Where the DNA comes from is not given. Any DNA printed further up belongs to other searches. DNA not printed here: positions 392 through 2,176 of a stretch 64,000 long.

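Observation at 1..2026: FGE-sulfatase-fold protein directly upstream of a secreted protein made of 27-aa repeats, each with an invariant S-V-C-P-P-L motif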

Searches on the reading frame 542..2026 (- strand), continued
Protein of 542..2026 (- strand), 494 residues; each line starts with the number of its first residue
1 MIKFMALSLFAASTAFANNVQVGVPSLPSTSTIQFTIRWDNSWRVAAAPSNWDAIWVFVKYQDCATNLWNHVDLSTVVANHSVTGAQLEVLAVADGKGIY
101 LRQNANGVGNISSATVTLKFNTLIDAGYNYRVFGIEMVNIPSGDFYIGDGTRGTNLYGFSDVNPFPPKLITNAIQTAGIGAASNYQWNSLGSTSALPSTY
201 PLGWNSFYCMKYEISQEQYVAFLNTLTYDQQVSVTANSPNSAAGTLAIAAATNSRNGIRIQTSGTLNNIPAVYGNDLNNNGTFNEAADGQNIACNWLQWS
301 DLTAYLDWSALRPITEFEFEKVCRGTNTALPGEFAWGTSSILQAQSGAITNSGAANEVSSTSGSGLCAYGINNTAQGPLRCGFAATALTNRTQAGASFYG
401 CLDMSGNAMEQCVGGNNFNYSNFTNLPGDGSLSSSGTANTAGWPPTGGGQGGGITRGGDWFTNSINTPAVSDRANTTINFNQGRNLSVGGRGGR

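Call 18: find_related_loci(query=A1, collection=genome_contigs, flank=6000)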
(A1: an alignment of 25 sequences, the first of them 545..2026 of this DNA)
Query A1 (494 aa) in genome_contigs; peptide patterns used: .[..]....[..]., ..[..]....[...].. (x = any residue, [..] = any of these).
238 stretches matched a pattern; 192 encode a relative of the query (tblastn E <= 1e-3); the best 80 are kept; 77 distinct loci.
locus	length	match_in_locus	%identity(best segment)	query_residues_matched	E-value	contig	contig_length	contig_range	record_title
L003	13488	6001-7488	72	1-494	0e+0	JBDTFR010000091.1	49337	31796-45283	MAG: Bacteroidia bacterium isolate cluster2_bin.231 k127_3433352, whole genome shotgun sequence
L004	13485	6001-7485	75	1-494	0e+0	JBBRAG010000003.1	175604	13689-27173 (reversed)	MAG: Bacteroidia bacterium isolate Co_metawrap_2282 Cmw_2282_k141_8259268_length_175604_cov_12.9995, whole genome shotgu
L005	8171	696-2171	65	4-494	0e+0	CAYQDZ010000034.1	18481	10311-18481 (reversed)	MAG TPA_asm: uncultured Bacteroidales bacterium isolate binchicken_co116_374 genome assembly, contig: NODE_2924_length_1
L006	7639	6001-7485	65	2-494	0e+0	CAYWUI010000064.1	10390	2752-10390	MAG TPA_asm: uncultured Bacteroidales bacterium isolate binchicken_co34_333 genome assembly, contig: NODE_11189_length_1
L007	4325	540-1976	66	17-494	0e+0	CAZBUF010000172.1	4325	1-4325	MAG TPA_asm: uncultured Bacteroidales bacterium isolate SRP185410_co1_447 genome assembly, contig: k141_1300470, whole g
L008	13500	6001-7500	63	1-494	0e+0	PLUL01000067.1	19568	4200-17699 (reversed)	MAG: Bacteroidetes bacterium isolate palsa_971 73.20120700_P3D.99_contig_160353, whole genome shotgun sequence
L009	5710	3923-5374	64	17-494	0e+0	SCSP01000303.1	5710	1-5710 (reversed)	MAG: Bacteroidetes bacterium isolate FW215_bin.19 FW215_bin.19-103007, whole genome shotgun sequence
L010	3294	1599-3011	62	4-484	0e+0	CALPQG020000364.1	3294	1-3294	MAG: Bifidobacterium breve isolate HRS-ES12-bin-165 genome assembly, contig: HRS-ES5-C26070, whole genome shotgun sequen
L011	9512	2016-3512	57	1-494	0e+0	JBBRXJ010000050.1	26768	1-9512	MAG: Bacteroidales bacterium isolate La4_metabat2.187 La4_metabat2.187_K_153656_L_26768_cov_14.1395, whole genome shotgu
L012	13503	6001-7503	57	1-494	3e-178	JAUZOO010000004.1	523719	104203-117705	MAG: Bacteroidota bacterium isolate bin129(14d) IAGCJBLB_4, whole genome shotgun sequence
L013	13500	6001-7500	58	2-494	3e-178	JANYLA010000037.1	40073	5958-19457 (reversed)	MAG: Bacteroidales bacterium isolate GL140_5_metabinner_76 GL140_5_k141_3246101, whole genome shotgun sequence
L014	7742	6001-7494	56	4-494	9e-177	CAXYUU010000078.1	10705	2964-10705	MAG: uncultured Acetobacteroides sp. isolate ERR13598979_concoct_48 genome assembly, contig: ERZ24879090.983, whole geno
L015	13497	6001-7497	56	1-494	1e-175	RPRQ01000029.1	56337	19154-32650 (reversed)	MAG: Bacteroidales bacterium isolate metabat2.99 metabat2.99_Contig_985071, whole genome shotgun sequence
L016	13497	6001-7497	57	1-494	5e-177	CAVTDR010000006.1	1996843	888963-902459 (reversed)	MAG: uncultured Bacteroidetes bacterium isolate MFD00905.bin.1.42 genome assembly, contig: contig_335, whole genome shot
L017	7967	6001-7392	62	17-482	2e-172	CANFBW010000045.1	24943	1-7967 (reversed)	MAG: Flavobacteriales bacterium isolate CH-Oct18-48 genome assembly, contig: CH-Oct18-C2116, whole genome shotgun sequen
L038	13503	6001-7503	46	4-494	1e-119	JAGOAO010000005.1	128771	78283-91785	MAG: Sediminibacterium sp. isolate Go_Eff_bin_321 Go_Eff_118_length_128771_cov_38.835702, whole genome shotgun sequence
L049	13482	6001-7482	45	1-494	2e-111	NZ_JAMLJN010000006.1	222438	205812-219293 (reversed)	Flavobacterium fragile strain HXWNR69 Scaffold6, whole genome shotgun sequence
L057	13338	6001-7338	44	1-443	2e-109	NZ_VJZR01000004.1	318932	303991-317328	Flavobacterium franklandianum strain LB3P56 NODE_4_length_318932_cov_114.844522, whole genome shotgun sequence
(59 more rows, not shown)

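Call 20: search_solved_structures(query=A1, max_evalue=0.1, show_alignments=4)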
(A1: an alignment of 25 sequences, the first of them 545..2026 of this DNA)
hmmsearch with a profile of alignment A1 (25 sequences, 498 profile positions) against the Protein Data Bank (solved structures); distinct sequences matched with E-value up to 0.1: 11.
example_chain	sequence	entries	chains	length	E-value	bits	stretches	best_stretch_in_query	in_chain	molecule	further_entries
2aft_X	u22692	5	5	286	0.00027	22.8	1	300-330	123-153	Sulfatase modifying factor 1 | Sulfatase-modifying factor 1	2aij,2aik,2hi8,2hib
2afy_X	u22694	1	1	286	0.00027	22.8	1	300-330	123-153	Sulfatase modifying factor 1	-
2aii_X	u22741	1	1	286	0.00027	22.8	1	300-330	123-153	Sulfatase modifying factor 1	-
1y1e_X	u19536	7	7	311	0.00033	22.6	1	300-330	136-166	C-alpha-formyglycine-generating enzyme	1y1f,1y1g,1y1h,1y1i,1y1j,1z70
31dc_A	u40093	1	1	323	0.00036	22.4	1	300-330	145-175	Formylglycine-generating enzyme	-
5ssy_A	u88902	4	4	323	0.00036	22.4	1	300-330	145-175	Formylglycine-generating enzyme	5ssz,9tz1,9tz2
5ssx_A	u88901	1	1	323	0.0015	20.4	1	300-330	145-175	Formylglycine-generating enzyme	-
5nxl_A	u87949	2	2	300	0.0019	20.1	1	298-341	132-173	Non-specific serine/threonine protein kinase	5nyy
6s07_A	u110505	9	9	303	0.0021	19.9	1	298-341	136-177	Formylglycine-generating enzyme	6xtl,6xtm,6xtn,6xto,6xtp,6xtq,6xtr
8aru_A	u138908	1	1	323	0.0036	19.1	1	300-330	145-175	Formylglycine-generating enzyme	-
6muj_A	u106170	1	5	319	0.098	14.4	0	300-341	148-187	Formylglycine-generating enzyme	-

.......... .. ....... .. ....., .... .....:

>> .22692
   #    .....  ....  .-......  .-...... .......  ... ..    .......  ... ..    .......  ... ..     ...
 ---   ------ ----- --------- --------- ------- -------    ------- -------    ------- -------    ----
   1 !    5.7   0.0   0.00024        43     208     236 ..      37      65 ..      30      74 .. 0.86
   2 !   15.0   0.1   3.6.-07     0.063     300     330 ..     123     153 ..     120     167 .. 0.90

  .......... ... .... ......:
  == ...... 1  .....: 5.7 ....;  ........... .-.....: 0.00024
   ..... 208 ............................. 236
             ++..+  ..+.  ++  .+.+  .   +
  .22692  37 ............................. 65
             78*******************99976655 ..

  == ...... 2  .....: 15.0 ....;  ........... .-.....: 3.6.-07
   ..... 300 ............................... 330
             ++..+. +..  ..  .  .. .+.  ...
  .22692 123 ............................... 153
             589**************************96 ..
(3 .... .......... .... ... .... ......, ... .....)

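Call 28: predict_structure(alignment_id=A1)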
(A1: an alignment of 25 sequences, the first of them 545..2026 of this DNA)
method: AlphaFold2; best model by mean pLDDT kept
length: 494 residues; sequences in the alignment: 25
mean_pLDDT: 40.8   pTM: 0.34
mean pLDDT of the five models: 40.8, 40.6, 40.2, 39.3, 38.4
residues with pLDDT >= 90: 16; 70-90: 59; 50-70: 55; < 50: 364
segments of 3 or more residues with pLDDT < 50: 1-18, 42-51, 139-145, 147-150, 152-158, 175-277, 281-494
pLDDT, mean of each block of 10 residues (from residue 1): 42 42 85 87 42 69 64 83 84 71 69 89 74 63 45 47 56 47 37 33 29 24 28 32 23 26 26 38 43 26 25 23 27 26 26 25 25 27 26 28 21 22 21 26 27 28 27 30 23 21
secondary structure, 60 per line:
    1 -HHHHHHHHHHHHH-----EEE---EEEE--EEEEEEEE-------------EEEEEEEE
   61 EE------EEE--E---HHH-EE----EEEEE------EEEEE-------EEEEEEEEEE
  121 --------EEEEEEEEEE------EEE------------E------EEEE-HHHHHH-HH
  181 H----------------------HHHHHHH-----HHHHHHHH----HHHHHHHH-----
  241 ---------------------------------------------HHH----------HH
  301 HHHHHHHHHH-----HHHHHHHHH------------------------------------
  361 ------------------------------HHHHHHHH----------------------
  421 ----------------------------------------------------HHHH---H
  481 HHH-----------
elements in order: H2-14 E20-22 E26-29 E32-39 E53-62 E69-71 E88-92 E99-103 E111-120 E129-138 E145-147 E167-170 H172-177 H204-210 H216-223 H228-235 H299-310 H316-324 H391-398 H473-476 H480-483

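Call 46: predict_structure(alignment_id=A3)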
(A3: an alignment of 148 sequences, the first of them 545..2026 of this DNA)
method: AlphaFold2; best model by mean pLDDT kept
length: 494 residues; sequences in the alignment: 148
mean_pLDDT: 92.9   pTM: 0.93
mean pLDDT of the five models: 92.9, 92.7, 92.3, 91.0, 90.6
residues with pLDDT >= 90: 412; 70-90: 64; 50-70: 8; < 50: 10
segments of 3 or more residues with pLDDT < 50: 1-3, 12-17
pLDDT, mean of each block of 10 residues (from residue 1): 53 52 95 96 91 98 90 98 92 98 95 96 86 98 96 88 91 96 88 94 95 98 97 97 97 96 93 97 95 98 98 98 96 94 92 90 92 95 88 92 97 95 95 96 95 96 94 94 97 98
secondary structure, 60 per line:
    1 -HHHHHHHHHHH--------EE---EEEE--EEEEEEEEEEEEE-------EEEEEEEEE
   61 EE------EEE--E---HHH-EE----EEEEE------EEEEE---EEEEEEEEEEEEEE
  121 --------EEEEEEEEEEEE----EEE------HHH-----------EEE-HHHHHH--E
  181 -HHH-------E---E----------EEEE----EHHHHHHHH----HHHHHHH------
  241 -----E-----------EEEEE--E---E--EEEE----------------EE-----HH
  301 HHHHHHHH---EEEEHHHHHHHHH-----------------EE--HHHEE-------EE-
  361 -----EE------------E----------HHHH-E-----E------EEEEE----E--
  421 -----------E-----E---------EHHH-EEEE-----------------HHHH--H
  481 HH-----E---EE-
elements in order: H2-12 E26-29 E32-44 E52-62 E69-71 E88-92 E99-103 E107-120 E129-140 E145-147 E168-170 H172-177 E207-210 H216-223 H228-234 E258-262 E272-275 H299-308 E312-315 H316-324 H391-394 E409-413 E453-456 H474-477

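Call 50: fold_search(model_id=the predicted structure, library=pdb)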
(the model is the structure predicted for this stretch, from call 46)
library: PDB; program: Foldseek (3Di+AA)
matches with E <= 10: 1092; with E <= 0.001: 14
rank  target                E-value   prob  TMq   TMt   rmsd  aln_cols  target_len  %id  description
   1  6xtq_A                7.5e-07  1.00  0.34  0.52  11.0       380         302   17  Crystal structure reveals non-coordinative binding of O2 to the copper center of the formylglycine-generating enzyme - (released 2021-01-27)
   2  6xtp_A                1.7e-06  1.00  0.34  0.53  11.3       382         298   17  Crystal structure reveals non-coordinative binding of O2 to the copper center of the formylglycine-generating enzyme - (released 2021-01-27)
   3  5nyy                  1.0e-05  1.00  0.34  0.56  11.1       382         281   17  Formylglycine generating enzyme from T. curvata in complex with Cd(II) (released 2017-06-07)
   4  5nxl                  1.5e-05  1.00  0.31  0.51  11.6       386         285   16  Formylglycine generating enzyme from T. curvata in complex with Ag(I) (released 2017-06-07)
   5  6muj_A                1.7e-05  1.00  0.34  0.53  10.1       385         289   17  Formylglycine generating enzyme bound to copper (released 2019-02-27)
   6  6muj_E                3.1e-05  1.00  0.36  0.57   8.7       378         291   16  Formylglycine generating enzyme bound to copper (released 2019-02-27)
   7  2q17_A                3.4e-05  1.00  0.34  0.53   9.0       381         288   16  Formylglycine Generating Enzyme from Streptomyces coelicolor (released 2008-04-01)
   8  2q17_C                4.1e-05  1.00  0.33  0.53  10.5       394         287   16  Formylglycine Generating Enzyme from Streptomyces coelicolor (released 2008-04-01)
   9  2q17_B                6.5e-05  1.00  0.34  0.54   9.6       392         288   15  Formylglycine Generating Enzyme from Streptomyces coelicolor (released 2008-04-01)
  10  2q17_D                6.9e-05  1.00  0.34  0.55  10.9       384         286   15  Formylglycine Generating Enzyme from Streptomyces coelicolor (released 2008-04-01)
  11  8ux5_B                1.4e-04  1.00  0.30  0.33  11.2       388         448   13  OvsA M401Y/Q430N/A431F from Halomonas utahensis, a hercynine-binding variant with selenoneine-biosynthetic activity (released 2024-07-17)
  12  8u41_B                2.9e-04  1.00  0.32  0.35  11.1       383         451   13  OvsA from Halomonas utahensis, an ovoselenol-biosynthetic selenoxide synthase in complex with histidine (released 2024-07-17)
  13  8u42_B                4.9e-04  1.00  0.29  0.31  10.9       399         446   12  OvsA from Halomonas utahensis, a selenoxide synthase involved in ovoselenol biosynthesis (released 2024-07-17)
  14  8ux5_A                8.3e-04  0.99  0.28  0.31  11.8       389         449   12  OvsA M401Y/Q430N/A431F from Halomonas utahensis, a hercynine-binding variant with selenoneine-biosynthetic activity (released 2024-07-17)
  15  8u41_A                1.2e-03  0.98  0.27  0.29  11.4       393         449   13  OvsA from Halomonas utahensis, an ovoselenol-biosynthetic selenoxide synthase in complex with histidine (released 2024-07-17)
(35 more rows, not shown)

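Call 51: search_solved_structures(query=A3, max_evalue=1, show_alignments=5)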
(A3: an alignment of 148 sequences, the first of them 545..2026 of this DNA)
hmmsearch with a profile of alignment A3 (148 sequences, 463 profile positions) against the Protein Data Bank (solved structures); distinct sequences matched with E-value up to 1: 19.
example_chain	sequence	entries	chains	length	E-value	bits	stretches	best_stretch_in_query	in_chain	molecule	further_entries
5nxl_A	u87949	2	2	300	1.7e-08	36.9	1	210-307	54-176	Non-specific serine/threonine protein kinase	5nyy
6s07_A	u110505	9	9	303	2.4e-08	36.4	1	210-307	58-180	Formylglycine-generating enzyme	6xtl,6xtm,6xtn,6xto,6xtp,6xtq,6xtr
2afy_X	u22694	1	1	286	3.5e-08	35.9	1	205-306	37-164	Sulfatase modifying factor 1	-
2aii_X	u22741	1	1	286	3.5e-08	35.9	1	205-306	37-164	Sulfatase modifying factor 1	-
2aft_X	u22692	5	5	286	3.8e-08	35.8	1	205-306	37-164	Sulfatase modifying factor 1 | Sulfatase-modifying factor 1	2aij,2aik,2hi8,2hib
1y1e_X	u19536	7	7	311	5.4e-08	35.3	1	205-306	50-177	C-alpha-formyglycine-generating enzyme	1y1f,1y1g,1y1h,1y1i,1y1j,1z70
31dc_A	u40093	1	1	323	5.8e-08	35.1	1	205-305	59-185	Formylglycine-generating enzyme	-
5ssy_A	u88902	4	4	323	6.2e-08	35.1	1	205-305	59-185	Formylglycine-generating enzyme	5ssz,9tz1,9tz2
5ssx_A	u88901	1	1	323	3.9e-07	32.4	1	205-305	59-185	Formylglycine-generating enzyme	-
8aru_A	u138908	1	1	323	1.3e-06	30.7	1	205-306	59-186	Formylglycine-generating enzyme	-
6muj_A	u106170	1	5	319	0.0021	20.1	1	254-306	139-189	Formylglycine-generating enzyme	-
2q17_A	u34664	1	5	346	0.0023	20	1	254-306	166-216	formylglycine generating enzyme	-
1y4j_A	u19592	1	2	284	0.019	16.9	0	260-304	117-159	Sulfatase modifying factor 2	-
4x8b_A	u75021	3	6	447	0.043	15.8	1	256-312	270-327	Sulfoxide synthase EgtB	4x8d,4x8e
2y3c_A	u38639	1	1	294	0.08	14.9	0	364-445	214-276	TREPONEMA DENTICOLA VARIABLE PROTEIN 1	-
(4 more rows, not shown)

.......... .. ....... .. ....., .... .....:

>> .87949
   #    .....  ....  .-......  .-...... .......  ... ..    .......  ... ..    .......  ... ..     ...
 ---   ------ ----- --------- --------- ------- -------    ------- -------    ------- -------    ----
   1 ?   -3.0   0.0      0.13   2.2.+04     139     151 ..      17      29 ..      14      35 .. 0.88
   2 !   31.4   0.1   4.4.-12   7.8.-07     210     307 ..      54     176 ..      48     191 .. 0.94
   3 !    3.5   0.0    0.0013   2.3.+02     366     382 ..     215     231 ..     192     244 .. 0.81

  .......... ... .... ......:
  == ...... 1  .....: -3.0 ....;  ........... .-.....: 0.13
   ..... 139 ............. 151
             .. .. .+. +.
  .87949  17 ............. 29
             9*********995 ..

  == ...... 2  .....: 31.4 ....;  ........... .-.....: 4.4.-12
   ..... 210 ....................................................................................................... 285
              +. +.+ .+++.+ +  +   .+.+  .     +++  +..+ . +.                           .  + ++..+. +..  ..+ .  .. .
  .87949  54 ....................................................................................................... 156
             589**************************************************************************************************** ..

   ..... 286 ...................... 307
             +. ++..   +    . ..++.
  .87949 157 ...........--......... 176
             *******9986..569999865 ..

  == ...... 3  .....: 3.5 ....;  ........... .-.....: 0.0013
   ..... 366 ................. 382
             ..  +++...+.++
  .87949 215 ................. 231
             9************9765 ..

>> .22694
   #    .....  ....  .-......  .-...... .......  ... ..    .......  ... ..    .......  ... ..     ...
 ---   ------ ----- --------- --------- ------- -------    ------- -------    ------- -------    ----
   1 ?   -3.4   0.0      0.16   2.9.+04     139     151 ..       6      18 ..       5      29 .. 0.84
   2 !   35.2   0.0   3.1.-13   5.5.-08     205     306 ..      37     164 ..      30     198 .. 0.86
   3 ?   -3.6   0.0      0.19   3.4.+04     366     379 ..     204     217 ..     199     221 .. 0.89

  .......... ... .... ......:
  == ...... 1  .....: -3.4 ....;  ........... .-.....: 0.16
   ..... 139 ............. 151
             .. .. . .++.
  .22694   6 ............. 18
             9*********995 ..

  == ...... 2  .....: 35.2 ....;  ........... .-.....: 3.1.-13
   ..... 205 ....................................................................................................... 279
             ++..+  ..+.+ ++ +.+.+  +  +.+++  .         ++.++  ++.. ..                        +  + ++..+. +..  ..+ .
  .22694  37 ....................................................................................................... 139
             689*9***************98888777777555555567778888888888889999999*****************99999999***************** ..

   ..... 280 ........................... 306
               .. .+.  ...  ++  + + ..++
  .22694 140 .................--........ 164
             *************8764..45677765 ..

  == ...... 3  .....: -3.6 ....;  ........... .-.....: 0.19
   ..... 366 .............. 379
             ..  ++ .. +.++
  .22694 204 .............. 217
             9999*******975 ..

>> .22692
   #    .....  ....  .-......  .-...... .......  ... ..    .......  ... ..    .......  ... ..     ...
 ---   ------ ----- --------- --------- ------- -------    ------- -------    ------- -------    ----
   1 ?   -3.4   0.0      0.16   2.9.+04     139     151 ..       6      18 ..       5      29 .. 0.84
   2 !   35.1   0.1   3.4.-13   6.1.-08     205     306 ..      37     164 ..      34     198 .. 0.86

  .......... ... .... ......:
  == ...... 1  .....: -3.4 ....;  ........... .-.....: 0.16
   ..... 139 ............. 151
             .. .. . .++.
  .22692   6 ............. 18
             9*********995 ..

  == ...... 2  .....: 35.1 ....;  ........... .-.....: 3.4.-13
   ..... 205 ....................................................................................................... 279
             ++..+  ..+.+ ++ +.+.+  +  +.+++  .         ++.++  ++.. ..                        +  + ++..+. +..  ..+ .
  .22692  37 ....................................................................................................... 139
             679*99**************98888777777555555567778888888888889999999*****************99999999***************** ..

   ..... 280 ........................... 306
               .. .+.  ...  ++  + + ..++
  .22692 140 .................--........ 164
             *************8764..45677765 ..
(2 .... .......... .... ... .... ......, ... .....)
